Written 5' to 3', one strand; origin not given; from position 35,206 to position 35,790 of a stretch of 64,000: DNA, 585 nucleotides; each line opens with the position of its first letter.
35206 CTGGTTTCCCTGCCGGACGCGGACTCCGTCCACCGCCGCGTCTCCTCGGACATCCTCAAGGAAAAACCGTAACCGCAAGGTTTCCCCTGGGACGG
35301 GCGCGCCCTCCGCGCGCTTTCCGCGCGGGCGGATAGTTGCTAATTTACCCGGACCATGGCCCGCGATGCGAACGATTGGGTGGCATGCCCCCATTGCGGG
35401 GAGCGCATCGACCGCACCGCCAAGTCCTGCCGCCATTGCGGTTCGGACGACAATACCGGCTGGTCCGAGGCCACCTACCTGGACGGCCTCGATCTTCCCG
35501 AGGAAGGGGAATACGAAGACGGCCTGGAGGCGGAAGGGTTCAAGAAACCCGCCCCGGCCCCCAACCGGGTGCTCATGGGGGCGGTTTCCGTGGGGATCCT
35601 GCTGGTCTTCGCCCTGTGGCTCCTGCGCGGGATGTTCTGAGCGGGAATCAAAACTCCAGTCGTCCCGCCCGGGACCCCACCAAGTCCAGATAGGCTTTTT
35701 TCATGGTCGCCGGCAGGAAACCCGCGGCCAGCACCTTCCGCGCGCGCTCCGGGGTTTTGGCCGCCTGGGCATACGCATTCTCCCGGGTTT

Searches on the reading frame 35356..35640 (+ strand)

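Call 33: search_protein_families(library=pfam, proteins=[window:35356-35640:+], max_evalue=0.01)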
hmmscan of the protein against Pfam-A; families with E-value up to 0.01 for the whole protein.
window:35356-35640:+ (94 aa): 5 families
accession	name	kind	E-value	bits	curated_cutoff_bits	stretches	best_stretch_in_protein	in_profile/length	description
PF13248.11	Zn_ribbon_3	-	5.3e-06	26.2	27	1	9-31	3-25/26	zinc-ribbon domain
PF13240.11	Zn_Ribbon_1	-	6e-06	26.3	25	1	11-30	2-21/23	zinc-ribbon domain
PF24463.1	DUF7577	-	0.00013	21.9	28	1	9-30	3-24/27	Domain of unknown function (DUF7577)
PF12773.13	DZR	-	0.00023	21.7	27.3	1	11-30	1-20/45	Double zinc ribbon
PF10571.15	UPF0547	-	0.00048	20.6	29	1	11-29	3-21/26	Uncharacterised protein family UPF0547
